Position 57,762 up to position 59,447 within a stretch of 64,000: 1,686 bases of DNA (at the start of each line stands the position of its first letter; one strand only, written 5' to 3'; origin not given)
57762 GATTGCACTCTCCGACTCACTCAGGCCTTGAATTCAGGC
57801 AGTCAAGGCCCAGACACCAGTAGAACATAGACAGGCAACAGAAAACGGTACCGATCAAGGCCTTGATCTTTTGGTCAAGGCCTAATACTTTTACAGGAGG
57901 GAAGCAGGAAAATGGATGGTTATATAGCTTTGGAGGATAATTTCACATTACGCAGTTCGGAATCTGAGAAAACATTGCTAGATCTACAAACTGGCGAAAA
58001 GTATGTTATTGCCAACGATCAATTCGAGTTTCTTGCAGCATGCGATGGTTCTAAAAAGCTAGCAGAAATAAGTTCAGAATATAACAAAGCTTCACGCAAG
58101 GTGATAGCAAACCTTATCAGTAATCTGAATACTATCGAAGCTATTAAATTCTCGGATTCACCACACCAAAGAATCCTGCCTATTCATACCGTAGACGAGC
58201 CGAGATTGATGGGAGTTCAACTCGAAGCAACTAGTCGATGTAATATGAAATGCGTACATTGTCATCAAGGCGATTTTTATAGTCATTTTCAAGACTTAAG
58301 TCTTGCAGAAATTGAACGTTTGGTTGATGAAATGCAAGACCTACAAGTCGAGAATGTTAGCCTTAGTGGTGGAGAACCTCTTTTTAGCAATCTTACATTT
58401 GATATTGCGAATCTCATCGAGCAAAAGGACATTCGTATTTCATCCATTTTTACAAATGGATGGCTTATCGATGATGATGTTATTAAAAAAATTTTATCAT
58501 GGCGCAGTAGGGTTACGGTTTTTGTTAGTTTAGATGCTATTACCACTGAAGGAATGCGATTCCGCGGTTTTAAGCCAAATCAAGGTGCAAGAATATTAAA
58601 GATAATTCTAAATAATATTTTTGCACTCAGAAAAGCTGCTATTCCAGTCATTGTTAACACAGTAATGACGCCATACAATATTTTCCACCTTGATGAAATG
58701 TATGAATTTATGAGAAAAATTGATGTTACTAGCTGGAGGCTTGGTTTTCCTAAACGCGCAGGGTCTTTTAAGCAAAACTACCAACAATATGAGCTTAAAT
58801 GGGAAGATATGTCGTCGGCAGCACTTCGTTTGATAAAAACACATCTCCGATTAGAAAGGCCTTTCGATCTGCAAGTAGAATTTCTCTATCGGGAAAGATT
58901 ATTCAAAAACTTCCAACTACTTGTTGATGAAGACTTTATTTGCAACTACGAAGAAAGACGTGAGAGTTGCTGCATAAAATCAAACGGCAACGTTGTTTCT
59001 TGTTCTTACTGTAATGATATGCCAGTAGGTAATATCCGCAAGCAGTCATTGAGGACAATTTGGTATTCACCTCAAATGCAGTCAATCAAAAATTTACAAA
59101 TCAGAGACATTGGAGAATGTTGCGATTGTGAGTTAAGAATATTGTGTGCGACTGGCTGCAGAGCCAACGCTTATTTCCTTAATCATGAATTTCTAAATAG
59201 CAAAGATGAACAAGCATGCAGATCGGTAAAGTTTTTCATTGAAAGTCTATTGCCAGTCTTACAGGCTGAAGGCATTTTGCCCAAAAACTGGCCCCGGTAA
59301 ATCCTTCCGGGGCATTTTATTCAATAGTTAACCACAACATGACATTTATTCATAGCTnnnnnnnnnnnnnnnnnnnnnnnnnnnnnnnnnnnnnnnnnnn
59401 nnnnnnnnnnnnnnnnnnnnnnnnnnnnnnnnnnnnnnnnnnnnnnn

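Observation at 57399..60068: Compact RiPP-like locus: Cys-rich zinc-ribbon peptide, promoter-driven 37-aa peptide, palindromic control sites, PqqD-RRE::radical-SAM::SPASM maturase and methyltransferase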

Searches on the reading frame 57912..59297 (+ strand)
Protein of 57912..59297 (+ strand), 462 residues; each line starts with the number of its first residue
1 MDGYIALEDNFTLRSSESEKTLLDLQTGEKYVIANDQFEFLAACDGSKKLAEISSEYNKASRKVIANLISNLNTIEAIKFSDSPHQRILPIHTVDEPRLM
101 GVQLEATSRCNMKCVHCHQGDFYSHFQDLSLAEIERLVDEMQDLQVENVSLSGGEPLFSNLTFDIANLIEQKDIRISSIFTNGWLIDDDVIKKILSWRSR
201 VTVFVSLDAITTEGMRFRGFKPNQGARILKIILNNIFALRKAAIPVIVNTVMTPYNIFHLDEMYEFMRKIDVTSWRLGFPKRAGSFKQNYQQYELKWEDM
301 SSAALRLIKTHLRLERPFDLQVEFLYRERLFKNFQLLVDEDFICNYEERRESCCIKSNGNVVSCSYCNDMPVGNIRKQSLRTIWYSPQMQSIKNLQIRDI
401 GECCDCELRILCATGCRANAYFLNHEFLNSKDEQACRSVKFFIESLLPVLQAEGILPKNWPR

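Call 6: search_protein_families(library=ncbifam, proteins=[window:57912-59297:+], max_evalue=0.01)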
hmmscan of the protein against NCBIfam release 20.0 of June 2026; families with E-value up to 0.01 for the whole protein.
window:57912-59297:+ (462 aa): 73 families (the best 25 are shown)
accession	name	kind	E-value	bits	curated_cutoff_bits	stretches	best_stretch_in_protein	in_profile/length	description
TIGR04545.1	rSAM_ahbD_hemeb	equivalog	3.5e-29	102.3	500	2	104-278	4-173/339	heme b synthase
TIGR04055.1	rSAM_NirJ2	equivalog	7.6e-27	94.7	500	1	105-430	5-318/326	putative heme d1 biosynthesis radical SAM protein NirJ2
TIGR04051.1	rSAM_NirJ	equivalog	9.4e-27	93.9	515.45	2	107-292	9-188/354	heme d1 biosynthesis radical SAM protein NirJ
TIGR04054.1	rSAM_NirJ1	equivalog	4.2e-25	88.2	650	2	102-272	38-202/387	putative heme d1 biosynthesis radical SAM protein NirJ1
NF045574.1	sacti_mat_StsB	exception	5.1e-25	88.2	625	2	10-300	14-287/466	StsB family radical SAM/SPASM domain sactipeptide maturase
TIGR04317.1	W_rSAM_matur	equivalog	6.4e-25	88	380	1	102-414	6-321/349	tungsten cofactor oxidoreductase radical SAM maturase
TIGR04250.1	SCM_rSAM_ScmE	equivalog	8.2e-25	87.4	400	1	102-444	5-352/358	SynChlorMet cassette radical SAM/SPASM protein ScmE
TIGR03962.1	mycofact_rSAM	equivalog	1.1e-24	87.3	265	2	103-270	15-176/339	mycofactocin radical SAM maturase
NF050035.1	rSAM_WgK_link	exception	2.4e-24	86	650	2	102-248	11-152/367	radical SAM/SPASM peptide maturase WgkB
TIGR04053.2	TIGR04053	equivalog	3.1e-22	79.3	395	2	102-285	10-191/366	TIGR04053 family radical SAM/SPASM domain-containing protein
NF041298.1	rSAM_mat_DynA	equivalog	5.9e-22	78.1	450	1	106-440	7-343/356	dynobactin maturation radical SAM/SPASM protein DynA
TIGR04546.1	rSAM_ahbC_deAc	equivalog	2e-20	72.9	650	1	103-273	42-206/390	12,18-didecarboxysiroheme deacetylase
TIGR04303.1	GeoRSP_rSAM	equivalog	1.4e-19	70.9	400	1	108-432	13-321/325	GeoRSP system radical SAM/SPASM protein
TIGR02668.1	moaA_archaeal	equivalog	1.5e-19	70.1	325.25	1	100-295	10-201/303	GTP 3',8-cyclase MoaA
NF001199.0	PRK00164.2-1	equivalog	1.7e-19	70.1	231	1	100-281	12-189/308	GTP 3',8-cyclase MoaA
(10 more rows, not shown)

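Call 7: search_protein_families(library=pfam, proteins=[window:57912-59297:+], max_evalue=0.01)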
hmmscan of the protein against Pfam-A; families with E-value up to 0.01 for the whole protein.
window:57912-59297:+ (462 aa): 3 families
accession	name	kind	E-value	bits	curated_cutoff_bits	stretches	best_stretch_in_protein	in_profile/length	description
PF04055.27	Radical_SAM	-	9.3e-21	75.1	29.5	1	106-266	3-165/166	Radical SAM superfamily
PF13186.11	SPASM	-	5e-09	36.8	21.5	1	349-406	4-66/67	Iron-sulfur cluster-binding domain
PF13353.11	Fer4_12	-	5e-06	27.3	22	1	108-172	13-80/137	4Fe-4S single cluster domain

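Call 10: find_homologous_proteins(query=window:57912-59297:+, max_evalue=1e-10)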
Query window:57912-59297:+ (462 aa): 56 proteins with E <= 1e-10 among 8000 candidates.
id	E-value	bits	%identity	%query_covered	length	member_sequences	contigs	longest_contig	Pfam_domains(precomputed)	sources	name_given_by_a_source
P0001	0.0e+0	1059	100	100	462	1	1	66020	PF13186.12,PF04055.28,PF13353.12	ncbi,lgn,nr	ncbi:MAG: radical SAM protein [Patescibacteria group bacterium]|nr:radical SAM protein [Patescibacte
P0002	4.0e-184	631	60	95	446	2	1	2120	PF13186.12,PF04055.28,PF13353.12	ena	-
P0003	1.8e-153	530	51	99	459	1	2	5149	PF13186.12,PF04055.28,PF13353.12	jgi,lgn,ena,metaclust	metaclust:\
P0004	1.0e-150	521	49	98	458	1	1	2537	PF13186.12,PF04055.28,PF13353.12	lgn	-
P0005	3.4e-150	519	51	98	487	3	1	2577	PF13186.12,PF04055.28,PF13353.12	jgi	-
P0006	1.4e-148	514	49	98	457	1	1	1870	PF13186.12,PF04055.28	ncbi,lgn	-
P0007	2.7e-145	503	49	98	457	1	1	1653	PF13186.12,PF04055.28,PF13353.12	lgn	-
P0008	3.4e-141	489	48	98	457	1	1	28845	PF13186.12,PF04055.28,PF13353.12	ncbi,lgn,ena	-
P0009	5.3e-140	485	48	98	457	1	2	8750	PF13186.12,PF04055.28,PF13353.12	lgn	-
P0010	1.0e-139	484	48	98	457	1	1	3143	PF13186.12,PF04055.28,PF13353.12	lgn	-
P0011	4.2e-137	476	48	97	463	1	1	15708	PF13186.12,PF04055.28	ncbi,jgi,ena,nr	ncbi:MAG: radical SAM protein [Nanoarchaeota archaeon]|nr:radical SAM protein [Nanoarchaeota archaeo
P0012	7.7e-137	475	47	97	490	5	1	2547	PF13186.12,PF04055.28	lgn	-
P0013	1.7e-135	471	44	98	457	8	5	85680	PF04055.28,PF13353.12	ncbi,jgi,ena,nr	ncbi:MAG: Radical SAM additional 4Fe4S-binding domain protein [Parcubacteria group bacterium GW2011_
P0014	8.9e-132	458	46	98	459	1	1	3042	PF13186.12,PF04055.28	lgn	-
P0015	1.3e-130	454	46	98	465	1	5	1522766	PF13186.12,PF04055.28,PF13353.12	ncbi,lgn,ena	-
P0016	2.8e-130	453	45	97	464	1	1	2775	PF13186.12,PF04055.28,PF13353.12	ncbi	-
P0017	6.3e-130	452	43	98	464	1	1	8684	PF13186.12,PF04055.28,PF13353.12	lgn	-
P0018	1.7e-128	448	43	99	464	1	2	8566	PF13186.12,PF04055.28,PF13353.12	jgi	jgi:radical SAM protein with 4Fe4S-binding SPASM domain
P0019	4.1e-128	446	46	98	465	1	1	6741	PF13186.12,PF04055.28,PF13353.12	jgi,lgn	-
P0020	5.6e-127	443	43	99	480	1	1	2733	PF13186.12,PF04055.28,PF13353.12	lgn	-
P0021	4.4e-126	440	44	99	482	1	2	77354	PF13186.12,PF04055.28,PF13353.12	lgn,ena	-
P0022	5.8e-126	439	43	98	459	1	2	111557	PF13186.12,PF04055.28,PF13353.12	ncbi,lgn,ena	-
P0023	4.8e-125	436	44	99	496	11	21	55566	PF13186.12,PF04055.28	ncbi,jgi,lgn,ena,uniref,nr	ncbi:hypothetical protein A2456_02465 [Candidatus Nomurabacteria bacterium RIFOXYC2_FULL_36_19]|unir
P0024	4.2e-124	433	43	98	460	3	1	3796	PF13186.12,PF04055.28,PF13353.12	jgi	-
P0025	3.9e-123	430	45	97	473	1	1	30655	PF13186.12,PF04055.28,PF13353.12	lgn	-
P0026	6.0e-123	429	43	98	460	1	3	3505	PF13186.12,PF04055.28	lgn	-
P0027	2.8e-122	427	44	99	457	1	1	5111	PF13186.12,PF04055.28,PF13353.12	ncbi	-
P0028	1.7e-121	424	44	98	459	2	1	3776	PF13186.12,PF04055.28,PF13353.12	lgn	-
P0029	2.9e-121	424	44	98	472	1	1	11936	PF13186.12,PF04055.28,PF13353.12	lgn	-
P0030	2.6e-119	417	42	96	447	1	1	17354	PF13186.12,PF04055.28,PF13353.12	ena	-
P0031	1.9e-116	408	40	98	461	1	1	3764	PF13186.12,PF04055.28,PF13353.12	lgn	-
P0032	4.9e-114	400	41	97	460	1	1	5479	PF13186.12,PF04055.28,PF13353.12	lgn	-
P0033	3.5e-113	397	42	98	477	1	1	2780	PF13186.12,PF04055.28,PF13353.12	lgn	-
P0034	9.0e-109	383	43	90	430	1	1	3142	PF13186.12,PF04055.28,PF13353.12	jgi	-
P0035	8.3e-108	379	38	98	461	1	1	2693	PF13186.12,PF04055.28,PF13353.12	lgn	-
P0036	3.1e-106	374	49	74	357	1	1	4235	PF13186.12,PF04055.28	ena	-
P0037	6.3e-105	370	51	68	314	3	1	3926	PF13186.12,PF04055.28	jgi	-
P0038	2.8e-100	355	37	98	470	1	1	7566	PF13186.12,PF04055.28,PF13353.12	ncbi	-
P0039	1.1e-85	306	41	77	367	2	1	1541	PF13186.12,PF04055.28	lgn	-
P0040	1.2e-81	293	51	55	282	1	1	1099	PF13186.12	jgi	-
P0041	1.7e-20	92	28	69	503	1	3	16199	PF13186.12,PF04055.28,PF12895.14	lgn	-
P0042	6.3e-19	86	26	73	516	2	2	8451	PF13186.12,PF04055.28,PF13353.12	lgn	-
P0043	4.4e-16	77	24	90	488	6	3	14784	PF04055.28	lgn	-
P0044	1.0e-15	76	24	68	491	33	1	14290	PF13186.12,PF04055.28,PF13353.12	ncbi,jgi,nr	ncbi:MAG: radical SAM protein [Desulfurococcales archaeon]|nr:radical SAM protein [Desulfurococcales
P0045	8.4e-15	73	28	68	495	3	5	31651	PF14559.13,PF13431.13,PF25062.2,PF13186.12,PF04055.28,PF00515.35,PF13428.13,PF13181.13,PF07719.24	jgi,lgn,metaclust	metaclust:\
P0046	2.6e-14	71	25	75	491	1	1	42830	PF14559.13,PF13431.13,PF13186.12,PF04055.28,PF00515.35,PF12895.14,PF13424.13,PF13428.13,PF13181.13,PF07719.24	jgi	jgi:radical SAM protein with 4Fe4S-binding SPASM domain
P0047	1.8e-12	65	23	68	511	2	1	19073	PF14559.13,PF13186.12,PF04055.28,PF00515.35,PF13424.13,PF13432.13,PF13428.13,PF13181.13,PF07719.24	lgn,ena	-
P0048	1.9e-12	65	25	68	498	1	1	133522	PF14559.13,PF13431.13,PF13371.13,PF13186.12,PF04055.28,PF00515.35,PF13424.13,PF13428.13,PF13181.13,PF07719.24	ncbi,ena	-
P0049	2.8e-12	64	27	68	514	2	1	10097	PF14853.13,PF13431.13,PF13414.13,PF13428.13,PF14559.13,PF13371.13,PF13186.12,PF04055.28,PF00515.35,PF12895.14,PF13424.13,PF13432.13,PF13181.13,PF07719.24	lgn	-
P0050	3.5e-12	64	23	87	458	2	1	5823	PF04055.28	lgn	-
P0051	5.6e-12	64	26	70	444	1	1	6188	PF13186.12,PF04055.28,PF13353.12,PF00515.35,PF13432.13,PF07719.24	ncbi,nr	ncbi:MAG: radical SAM protein, partial [Bacillota bacterium]|nr:radical SAM protein [Bacillota bacte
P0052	5.8e-12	63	26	70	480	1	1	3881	PF14559.13,PF13186.12,PF04055.28,PF13353.12,PF13432.13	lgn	-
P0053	1.1e-11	63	22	74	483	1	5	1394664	PF13186.12,PF04055.28,PF13353.12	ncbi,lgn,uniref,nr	ncbi:heme biosynthesis protein [Ignicoccus islandicus DSM 13165]|uniref:Heme biosynthesis protein n=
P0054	1.8e-11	62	24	70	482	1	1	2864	PF13186.12,PF04055.28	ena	-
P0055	2.5e-11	61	28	64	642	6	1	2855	PF13632.13,PF10111.15,PF13641.13,PF04055.28,PF00535.33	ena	-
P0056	2.9e-11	61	21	94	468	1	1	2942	PF04055.28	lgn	-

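Call 12: find_related_loci(query=A1, collection=genome_contigs, flank=4000)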
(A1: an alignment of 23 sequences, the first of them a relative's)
Query A1 (462 aa) in genome_contigs; peptide patterns used: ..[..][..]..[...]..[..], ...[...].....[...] (x = any residue, [..] = any of these).
60 stretches matched a pattern; 15 encode a relative of the query (tblastn E <= 1e-3); 15 distinct loci.
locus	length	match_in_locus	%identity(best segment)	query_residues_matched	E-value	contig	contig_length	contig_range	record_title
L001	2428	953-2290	48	4-450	6e-153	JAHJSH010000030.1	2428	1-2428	MAG: Nanoarchaeota archaeon isolate OS_PC_MetaG.mb.194 OS_PC_MetaG.mb.194_k141_644470, whole genome shotgun sequence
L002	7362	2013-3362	47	4-453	3e-142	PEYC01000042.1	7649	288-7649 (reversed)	MAG: Candidatus Nealsonbacteria bacterium CG08_land_8_20_14_0_20_36_22 CG08_land_8_20_14_0.20_scaffold_7824_c, whole gen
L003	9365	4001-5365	44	1-455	9e-142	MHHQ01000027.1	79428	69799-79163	MAG: Candidatus Andersenbacteria bacterium RIFCSPHIGHO2_02_FULL_46_16 rifcsphigho2_02_scaffold_708, whole genome shotgun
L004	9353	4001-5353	46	5-455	3e-138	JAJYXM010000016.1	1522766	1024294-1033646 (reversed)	MAG: bacterium isolate FK3.bin42 NODE_1_length_1522766_cov_4.043218, whole genome shotgun sequence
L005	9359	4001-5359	47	4-455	9e-138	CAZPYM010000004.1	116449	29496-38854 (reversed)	MAG TPA_asm: uncultured Gammaproteobacteria bacterium isolate SRP178699_co1_170 genome assembly, contig: NODE_83_length_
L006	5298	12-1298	48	28-455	7e-137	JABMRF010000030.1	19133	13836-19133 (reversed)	MAG: Candidatus Kuenenbacteria bacterium isolate bin.190 k141_2649742, whole genome shotgun sequence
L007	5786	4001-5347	45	4-451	2e-135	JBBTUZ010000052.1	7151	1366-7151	MAG: Patescibacteria group bacterium isolate H32-bin045_1 H32_bin045_1_000000000052, whole genome shotgun sequence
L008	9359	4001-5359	43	1-451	5e-134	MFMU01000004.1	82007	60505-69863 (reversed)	MAG: Candidatus Kaiserbacteria bacterium RIFOXYD1_FULL_47_14 rifoxyd1_full_scaffold_206, whole genome shotgun sequence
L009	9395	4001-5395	43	4-462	1e-133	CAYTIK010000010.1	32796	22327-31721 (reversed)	MAG TPA_asm: uncultured Bdellovibrionales bacterium isolate SRP062349_co5_330 genome assembly, contig: NODE_326_length_3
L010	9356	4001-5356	43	4-454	4e-132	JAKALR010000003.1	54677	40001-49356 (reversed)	MAG: bacterium isolate WY5.bin131 NODE_836_length_54677_cov_1.917764, whole genome shotgun sequence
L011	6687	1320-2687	41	2-456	1e-121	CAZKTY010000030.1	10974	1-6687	MAG TPA_asm: uncultured Candidatus Saccharibacteria bacterium isolate SRP142039_co2_4 genome assembly, contig: NODE_4593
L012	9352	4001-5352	44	2-451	5e-119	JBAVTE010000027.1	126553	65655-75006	MAG: Minisyncoccia bacterium isolate MFD03852_ilm_asm_bin17 k127_80811, whole genome shotgun sequence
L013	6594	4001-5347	43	5-456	1e-116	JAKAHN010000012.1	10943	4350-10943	MAG: bacterium isolate WY3.bin111 NODE_11059_length_10943_cov_1.120377, whole genome shotgun sequence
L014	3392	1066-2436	42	5-458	6e-119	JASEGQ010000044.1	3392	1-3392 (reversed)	MAG: Candidatus Aenigmatarchaeota archaeon isolate Yes49-38 NODE_44_length_3392_cov_7.162421, whole genome shotgun seque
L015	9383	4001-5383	36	4-455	2e-96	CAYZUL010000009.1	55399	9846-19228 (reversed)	MAG TPA_asm: uncultured Nitrospirota bacterium isolate SRP090828_co2_53 genome assembly, contig: NODE_213_length_55399_c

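Call 20: find_related_loci(query=A1, collection=metagenome_contigs, flank=3000)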
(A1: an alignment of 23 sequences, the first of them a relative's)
Query A1 (462 aa) in metagenome_contigs; peptide patterns used: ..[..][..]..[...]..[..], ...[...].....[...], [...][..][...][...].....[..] (x = any residue, [..] = any of these).
600 stretches matched a pattern (row limit reached: there are more); 173 encode a relative of the query (tblastn E <= 1e-3); the best 80 are kept; 80 distinct loci.
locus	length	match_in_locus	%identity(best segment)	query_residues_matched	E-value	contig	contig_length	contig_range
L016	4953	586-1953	49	1-456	8e-157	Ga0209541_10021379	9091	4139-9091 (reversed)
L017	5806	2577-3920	51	2-450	1e-156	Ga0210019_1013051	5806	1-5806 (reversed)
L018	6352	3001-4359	48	4-456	5e-152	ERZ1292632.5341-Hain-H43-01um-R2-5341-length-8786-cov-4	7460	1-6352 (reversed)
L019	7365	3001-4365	48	1-455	3e-150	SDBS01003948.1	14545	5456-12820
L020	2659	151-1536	47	1-461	6e-150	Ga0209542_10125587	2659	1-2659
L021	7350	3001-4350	47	4-453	1e-141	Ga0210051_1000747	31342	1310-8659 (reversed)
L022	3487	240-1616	44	1-456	5e-137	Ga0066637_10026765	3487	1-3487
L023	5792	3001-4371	44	1-456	9e-133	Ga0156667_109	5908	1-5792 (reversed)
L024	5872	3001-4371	44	1-456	2e-132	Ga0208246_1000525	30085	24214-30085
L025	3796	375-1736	43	2-454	7e-135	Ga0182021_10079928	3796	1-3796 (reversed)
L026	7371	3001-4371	41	4-459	7e-124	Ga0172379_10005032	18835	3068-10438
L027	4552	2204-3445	45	45-456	3e-124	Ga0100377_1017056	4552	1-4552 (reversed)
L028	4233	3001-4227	45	45-451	5e-122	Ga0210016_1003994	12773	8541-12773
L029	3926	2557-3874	49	1-455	5e-123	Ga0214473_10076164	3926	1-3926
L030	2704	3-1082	47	98-456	2e-114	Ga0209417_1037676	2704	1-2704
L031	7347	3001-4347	39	6-451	9e-109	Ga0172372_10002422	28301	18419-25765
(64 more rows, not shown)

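Call 21: search_solved_structures(query=A1, max_evalue=0.00001, show_alignments=1)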
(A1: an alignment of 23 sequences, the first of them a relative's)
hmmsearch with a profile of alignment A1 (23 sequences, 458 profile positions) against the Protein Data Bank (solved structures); distinct sequences matched with E-value up to 0.00001: 29.
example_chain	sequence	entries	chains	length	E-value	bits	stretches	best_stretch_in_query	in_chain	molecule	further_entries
6efn_A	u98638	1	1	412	3.7e-18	69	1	103-307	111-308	Sporulation killing factor maturation protein SkfB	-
5v1q_A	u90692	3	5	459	6.6e-16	61.6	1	92-420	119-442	Radical SAM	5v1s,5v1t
1tv7_A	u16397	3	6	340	1.6e-14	57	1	101-278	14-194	Molybdenum cofactor biosynthesis protein A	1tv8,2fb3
2fb2_A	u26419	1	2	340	2.7e-14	56.3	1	102-278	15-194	Molybdenum cofactor biosynthesis protein A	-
5wgg_A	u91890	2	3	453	7.1e-14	54.9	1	21-213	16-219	Radical SAM domain protein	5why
7n7h_A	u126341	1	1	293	1.6e-11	47.1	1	102-278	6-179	VIPERIN-LIKE ENZYME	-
9dfu_A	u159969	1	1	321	4.9e-11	45.5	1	102-277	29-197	Radical SAM core domain-containing protein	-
9dfn_A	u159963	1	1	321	1.4e-10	44.1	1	102-277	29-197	Radical SAM core domain-containing protein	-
8vpo_A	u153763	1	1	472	1.4e-10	44.1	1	13-274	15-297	Radical SAM core domain-containing protein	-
6b4c_A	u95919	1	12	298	1.6e-10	43.9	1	102-277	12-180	Viperin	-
5vsl_A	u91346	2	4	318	1.6e-10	43.8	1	101-277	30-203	Radical S-adenosyl methionine domain-containing protein 2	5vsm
7n7i_A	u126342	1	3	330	1.7e-10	43.8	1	102-277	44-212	Viperin-like enzyme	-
6q2p_A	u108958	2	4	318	1.7e-10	43.8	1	101-277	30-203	Radical S-adenosyl methionine domain-containing protein 2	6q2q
4k37_A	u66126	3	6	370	1.8e-10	43.7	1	107-419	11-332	Anaerobic sulfatase-maturating enzyme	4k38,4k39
9dgw_A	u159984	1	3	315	1.9e-10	43.6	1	102-277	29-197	Radical SAM core domain-containing protein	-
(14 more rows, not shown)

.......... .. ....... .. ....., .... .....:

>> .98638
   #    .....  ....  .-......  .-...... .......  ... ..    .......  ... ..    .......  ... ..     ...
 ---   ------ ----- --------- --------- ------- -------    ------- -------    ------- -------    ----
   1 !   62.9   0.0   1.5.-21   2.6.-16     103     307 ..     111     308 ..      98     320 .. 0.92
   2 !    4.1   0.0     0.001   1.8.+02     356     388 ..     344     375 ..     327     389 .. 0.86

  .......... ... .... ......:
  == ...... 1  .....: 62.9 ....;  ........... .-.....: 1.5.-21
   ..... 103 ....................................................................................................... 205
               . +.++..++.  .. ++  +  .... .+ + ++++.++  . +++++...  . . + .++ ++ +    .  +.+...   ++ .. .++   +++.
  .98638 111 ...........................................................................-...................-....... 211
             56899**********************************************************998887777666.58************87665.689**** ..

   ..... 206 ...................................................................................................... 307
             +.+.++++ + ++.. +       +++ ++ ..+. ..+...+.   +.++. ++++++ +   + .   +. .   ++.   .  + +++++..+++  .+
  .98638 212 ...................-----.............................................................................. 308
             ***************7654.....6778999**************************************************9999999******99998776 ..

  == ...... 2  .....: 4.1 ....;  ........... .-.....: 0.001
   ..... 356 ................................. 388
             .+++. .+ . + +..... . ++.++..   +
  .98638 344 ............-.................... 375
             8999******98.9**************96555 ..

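Call 42: predict_structure(alignment_id=A1)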
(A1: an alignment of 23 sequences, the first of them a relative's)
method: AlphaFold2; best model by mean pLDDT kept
length: 462 residues; sequences in the alignment: 23
mean_pLDDT: 91.6   pTM: 0.90
mean pLDDT of the five models: 91.6, 91.6, 90.1, 89.7, 89.0
residues with pLDDT >= 90: 317; 70-90: 136; 50-70: 9; < 50: 0
segments of 3 or more residues with pLDDT < 50: none
pLDDT, mean of each block of 10 residues (from residue 1): 91 95 96 94 96 90 89 96 94 94 95 84 85 98 98 93 97 97 97 97 94 89 91 97 97 93 96 93 82 91 96 95 86 82 79 96 89 98 97 91 86 79 81 88 92 86 60
secondary structure, 60 per line:
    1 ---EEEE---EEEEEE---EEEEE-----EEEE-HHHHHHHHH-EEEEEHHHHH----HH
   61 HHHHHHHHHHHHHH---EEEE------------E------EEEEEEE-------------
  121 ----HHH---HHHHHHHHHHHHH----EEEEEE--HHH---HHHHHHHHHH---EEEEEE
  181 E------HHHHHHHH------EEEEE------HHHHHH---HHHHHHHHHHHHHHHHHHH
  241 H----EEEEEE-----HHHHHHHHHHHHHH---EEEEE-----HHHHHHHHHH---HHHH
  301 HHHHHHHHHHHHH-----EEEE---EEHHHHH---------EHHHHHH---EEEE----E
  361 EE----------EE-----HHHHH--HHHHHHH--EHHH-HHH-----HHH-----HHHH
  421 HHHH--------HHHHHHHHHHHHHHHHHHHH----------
elements in order: E4-7 E11-16 E20-24 E30-33 H35-43 E45-49 H50-54 H59-74 E78-81 E101-107 H131-143 E148-153 H162-171 E175-181 H188-195 E202-206 H213-218 H222-241 E246-251 H257-270 E274-278 H284-293 H297-313 E319-322 H328-332 H343-348 E352-355 E360-362 H380-384 H387-393 H417-424 H433-452
